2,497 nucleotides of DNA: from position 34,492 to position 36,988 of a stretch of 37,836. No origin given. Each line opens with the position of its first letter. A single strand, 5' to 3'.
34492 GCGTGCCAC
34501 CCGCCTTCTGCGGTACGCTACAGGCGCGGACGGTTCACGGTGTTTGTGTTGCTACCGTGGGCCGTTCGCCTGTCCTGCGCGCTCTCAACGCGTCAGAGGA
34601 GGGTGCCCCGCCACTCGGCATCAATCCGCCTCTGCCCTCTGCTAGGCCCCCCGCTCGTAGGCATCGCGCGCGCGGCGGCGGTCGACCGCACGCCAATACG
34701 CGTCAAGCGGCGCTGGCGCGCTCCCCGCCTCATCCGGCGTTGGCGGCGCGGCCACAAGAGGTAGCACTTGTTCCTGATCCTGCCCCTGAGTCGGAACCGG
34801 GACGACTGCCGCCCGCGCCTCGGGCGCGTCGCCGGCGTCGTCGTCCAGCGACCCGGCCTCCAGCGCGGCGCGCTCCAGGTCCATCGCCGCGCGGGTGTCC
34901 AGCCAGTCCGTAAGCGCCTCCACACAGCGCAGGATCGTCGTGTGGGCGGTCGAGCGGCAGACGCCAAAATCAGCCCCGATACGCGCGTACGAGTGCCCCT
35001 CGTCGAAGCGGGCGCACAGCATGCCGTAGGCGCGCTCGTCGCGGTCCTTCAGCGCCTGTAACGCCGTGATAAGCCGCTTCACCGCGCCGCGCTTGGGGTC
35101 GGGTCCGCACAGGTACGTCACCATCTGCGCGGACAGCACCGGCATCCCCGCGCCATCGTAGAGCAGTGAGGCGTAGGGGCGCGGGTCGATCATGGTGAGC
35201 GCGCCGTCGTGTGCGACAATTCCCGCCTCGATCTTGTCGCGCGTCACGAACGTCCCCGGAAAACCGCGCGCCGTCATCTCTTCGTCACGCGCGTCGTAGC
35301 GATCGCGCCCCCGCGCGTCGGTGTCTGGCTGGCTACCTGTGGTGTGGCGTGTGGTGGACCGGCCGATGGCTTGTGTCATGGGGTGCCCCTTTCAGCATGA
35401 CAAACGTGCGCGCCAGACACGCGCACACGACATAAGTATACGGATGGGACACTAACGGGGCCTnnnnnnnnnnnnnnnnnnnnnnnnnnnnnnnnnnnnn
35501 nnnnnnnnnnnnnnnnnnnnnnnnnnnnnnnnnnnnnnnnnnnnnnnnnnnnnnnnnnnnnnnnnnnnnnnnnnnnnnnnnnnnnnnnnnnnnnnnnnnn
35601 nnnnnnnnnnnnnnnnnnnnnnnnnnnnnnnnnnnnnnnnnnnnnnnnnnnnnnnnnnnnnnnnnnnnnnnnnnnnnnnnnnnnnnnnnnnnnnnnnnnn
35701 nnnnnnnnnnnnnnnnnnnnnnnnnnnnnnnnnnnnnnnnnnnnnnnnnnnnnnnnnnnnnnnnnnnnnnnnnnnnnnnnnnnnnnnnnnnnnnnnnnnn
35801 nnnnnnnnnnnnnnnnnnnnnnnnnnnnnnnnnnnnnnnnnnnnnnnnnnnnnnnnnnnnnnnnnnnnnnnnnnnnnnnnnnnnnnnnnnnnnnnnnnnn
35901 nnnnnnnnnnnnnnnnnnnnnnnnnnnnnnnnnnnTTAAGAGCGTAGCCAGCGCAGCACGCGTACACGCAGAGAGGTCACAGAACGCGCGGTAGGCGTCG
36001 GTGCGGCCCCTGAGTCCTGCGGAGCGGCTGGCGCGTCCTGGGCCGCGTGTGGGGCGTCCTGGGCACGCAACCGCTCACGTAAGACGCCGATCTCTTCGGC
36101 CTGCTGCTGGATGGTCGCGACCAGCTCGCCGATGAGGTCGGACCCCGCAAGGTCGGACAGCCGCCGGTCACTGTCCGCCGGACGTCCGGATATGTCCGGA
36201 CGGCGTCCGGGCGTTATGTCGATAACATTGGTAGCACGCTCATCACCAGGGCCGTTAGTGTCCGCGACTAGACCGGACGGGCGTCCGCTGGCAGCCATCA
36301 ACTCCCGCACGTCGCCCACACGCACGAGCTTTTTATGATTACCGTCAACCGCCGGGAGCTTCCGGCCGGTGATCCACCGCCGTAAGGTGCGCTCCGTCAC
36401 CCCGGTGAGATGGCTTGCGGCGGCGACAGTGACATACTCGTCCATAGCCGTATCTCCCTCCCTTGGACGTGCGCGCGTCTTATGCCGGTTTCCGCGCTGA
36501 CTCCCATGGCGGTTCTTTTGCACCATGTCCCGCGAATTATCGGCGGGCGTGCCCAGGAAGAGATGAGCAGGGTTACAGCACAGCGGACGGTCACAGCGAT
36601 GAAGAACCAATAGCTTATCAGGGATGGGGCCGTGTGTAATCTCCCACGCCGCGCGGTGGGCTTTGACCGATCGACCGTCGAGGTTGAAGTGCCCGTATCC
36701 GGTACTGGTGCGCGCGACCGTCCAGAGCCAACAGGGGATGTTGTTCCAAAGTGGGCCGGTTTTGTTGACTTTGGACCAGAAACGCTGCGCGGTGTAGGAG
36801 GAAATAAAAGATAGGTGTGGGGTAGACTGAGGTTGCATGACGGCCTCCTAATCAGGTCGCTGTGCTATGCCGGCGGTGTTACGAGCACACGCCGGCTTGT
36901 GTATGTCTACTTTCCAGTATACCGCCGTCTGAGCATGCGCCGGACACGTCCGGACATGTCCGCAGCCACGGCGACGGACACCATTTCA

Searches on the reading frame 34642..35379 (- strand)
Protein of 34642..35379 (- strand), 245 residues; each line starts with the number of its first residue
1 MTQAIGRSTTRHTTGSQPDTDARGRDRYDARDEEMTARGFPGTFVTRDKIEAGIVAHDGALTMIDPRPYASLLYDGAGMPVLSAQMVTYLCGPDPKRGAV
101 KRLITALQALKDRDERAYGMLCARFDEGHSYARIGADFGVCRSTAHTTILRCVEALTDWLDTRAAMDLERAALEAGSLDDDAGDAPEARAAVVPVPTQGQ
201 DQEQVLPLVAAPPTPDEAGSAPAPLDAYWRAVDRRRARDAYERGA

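Call 7: search_protein_families(library=pfam, proteins=[window:34642-35379:-], max_evalue=0.01)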
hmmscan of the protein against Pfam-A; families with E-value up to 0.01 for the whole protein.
window:34642-35379:- (245 aa): 1 family
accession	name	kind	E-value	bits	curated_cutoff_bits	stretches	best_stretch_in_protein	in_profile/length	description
PF04545.22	Sigma70_r4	-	0.0072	16.3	24.1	0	120-155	12-47/50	Sigma-70, region 4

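Call 9: search_protein_families(library=phrogs, proteins=[window:34642-35379:-], max_evalue=0.01)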
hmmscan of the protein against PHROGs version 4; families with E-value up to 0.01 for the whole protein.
window:34642-35379:- (245 aa): 1 family
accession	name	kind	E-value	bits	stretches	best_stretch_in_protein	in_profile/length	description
phrog_17233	-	unknown function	8.4e-05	23.2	1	110-159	8-57/61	-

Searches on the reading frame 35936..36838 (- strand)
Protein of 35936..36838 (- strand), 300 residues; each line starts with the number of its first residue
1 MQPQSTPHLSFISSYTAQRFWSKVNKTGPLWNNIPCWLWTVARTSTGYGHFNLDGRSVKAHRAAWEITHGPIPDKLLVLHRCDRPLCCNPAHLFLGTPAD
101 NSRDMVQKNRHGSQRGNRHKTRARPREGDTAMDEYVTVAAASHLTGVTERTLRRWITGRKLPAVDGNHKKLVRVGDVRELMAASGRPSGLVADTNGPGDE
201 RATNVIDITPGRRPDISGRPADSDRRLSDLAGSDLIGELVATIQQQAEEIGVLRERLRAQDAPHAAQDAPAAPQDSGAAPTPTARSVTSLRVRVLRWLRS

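Call 7: search_protein_families(library=pfam, proteins=[window:35936-36838:-], max_evalue=0.01)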
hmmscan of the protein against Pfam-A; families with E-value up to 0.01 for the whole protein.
window:35936-36838:- (300 aa): 4 families
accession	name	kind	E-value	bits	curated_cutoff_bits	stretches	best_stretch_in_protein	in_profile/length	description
PF13392.12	HNH_3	-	8e-13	48.2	24.8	1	59-103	2-46/46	HNH endonuclease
PF12728.13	HTH_17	-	3.8e-06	27.5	27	1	135-182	1-48/51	Helix-turn-helix domain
PF00376.29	MerR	-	0.00089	19.5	28.2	1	137-161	1-25/38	MerR family regulatory protein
PF05551.17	zf-His_Me_endon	-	0.0068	17.1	27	0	77-103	66-92/131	Zinc-binding loop region of homing endonuclease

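Call 9: search_protein_families(library=phrogs, proteins=[window:35936-36838:-], max_evalue=0.01)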
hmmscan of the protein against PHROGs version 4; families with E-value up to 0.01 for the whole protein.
window:35936-36838:- (300 aa): 12 families
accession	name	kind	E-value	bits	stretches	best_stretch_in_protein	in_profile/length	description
phrog_1872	-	DNA, RNA and nucleotide metabolism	1.9e-32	113.5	1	34-129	34-133/166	endonuclease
phrog_826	-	DNA, RNA and nucleotide metabolism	1.5e-28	101.2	1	12-116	66-162/281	HNH endonuclease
phrog_3593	-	DNA, RNA and nucleotide metabolism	4.8e-25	89.5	1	16-112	55-147/210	HNH endonuclease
phrog_59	-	DNA, RNA and nucleotide metabolism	1.1e-23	85.3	1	36-170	158-281/423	HNH endonuclease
phrog_6254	-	DNA, RNA and nucleotide metabolism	3.2e-21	77.2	1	35-122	13-103/154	HNH endonuclease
phrog_4842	-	DNA, RNA and nucleotide metabolism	1.1e-12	49.1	1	16-93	63-135/154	HNH endonuclease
phrog_1492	-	DNA, RNA and nucleotide metabolism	1.1e-12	48.9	1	43-114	93-168/414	HNH endonuclease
phrog_99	-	DNA, RNA and nucleotide metabolism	7e-08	33.5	1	43-112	145-214/383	HNH endonuclease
phrog_66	-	integration and excision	1.2e-07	32.7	1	115-255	73-214/412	excisionase and transcriptional regulator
phrog_10495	-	DNA, RNA and nucleotide metabolism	1.8e-06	29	1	52-102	2-52/63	HNH endonuclease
phrog_2474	-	transcription regulation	0.00028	21.8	1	130-183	43-98/118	MerR-like transcriptional regulator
phrog_597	-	DNA, RNA and nucleotide metabolism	0.0055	17.7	1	114-167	91-145/200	DNA binding protein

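Call 66: search_protein_families(library=padloc, proteins=[window:35936-36838:-], max_evalue=0.01)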
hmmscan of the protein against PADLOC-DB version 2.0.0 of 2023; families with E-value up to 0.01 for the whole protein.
window:35936-36838:- (300 aa): 2 families
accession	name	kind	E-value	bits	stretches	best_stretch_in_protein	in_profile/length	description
PDLC04133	mad1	-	5.2e-05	21.5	1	132-167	2-37/60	mads_1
PDLC03704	HEase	-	9.7e-05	20.7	1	47-110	27-87/131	homing endonuclease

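Call 72: find_encoding_contigs(protein=window:35936-36838:-, flank=10000, max_places=4)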
Protein window:35936-36838:- (300 aa): 7 contigs read that carry it; 4 places shown.
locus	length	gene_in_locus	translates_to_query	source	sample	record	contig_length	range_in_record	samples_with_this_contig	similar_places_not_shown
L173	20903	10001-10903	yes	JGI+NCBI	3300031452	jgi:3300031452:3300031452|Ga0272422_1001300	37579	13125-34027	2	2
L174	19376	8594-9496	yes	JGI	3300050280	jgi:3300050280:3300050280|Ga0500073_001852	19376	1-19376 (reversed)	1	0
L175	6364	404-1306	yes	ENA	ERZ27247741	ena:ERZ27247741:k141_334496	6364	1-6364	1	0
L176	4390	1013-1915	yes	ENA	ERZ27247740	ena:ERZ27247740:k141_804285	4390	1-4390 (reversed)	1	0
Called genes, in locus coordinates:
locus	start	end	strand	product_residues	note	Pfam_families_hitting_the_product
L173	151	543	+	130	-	-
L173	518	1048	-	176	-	-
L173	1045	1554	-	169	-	-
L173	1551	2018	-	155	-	-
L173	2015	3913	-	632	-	-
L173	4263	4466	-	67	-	PF12728:HTH_17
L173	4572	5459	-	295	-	-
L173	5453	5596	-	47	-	-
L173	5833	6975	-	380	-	-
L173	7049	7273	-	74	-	-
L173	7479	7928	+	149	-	-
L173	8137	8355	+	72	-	-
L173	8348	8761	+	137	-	-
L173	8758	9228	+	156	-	-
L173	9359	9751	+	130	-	-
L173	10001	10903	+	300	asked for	PF13392:HNH_3, PF12728:HTH_17 (weak)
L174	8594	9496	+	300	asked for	PF13392:HNH_3, PF12728:HTH_17 (weak)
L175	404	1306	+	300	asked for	PF13392:HNH_3, PF12728:HTH_17 (weak)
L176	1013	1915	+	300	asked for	PF13392:HNH_3, PF12728:HTH_17 (weak)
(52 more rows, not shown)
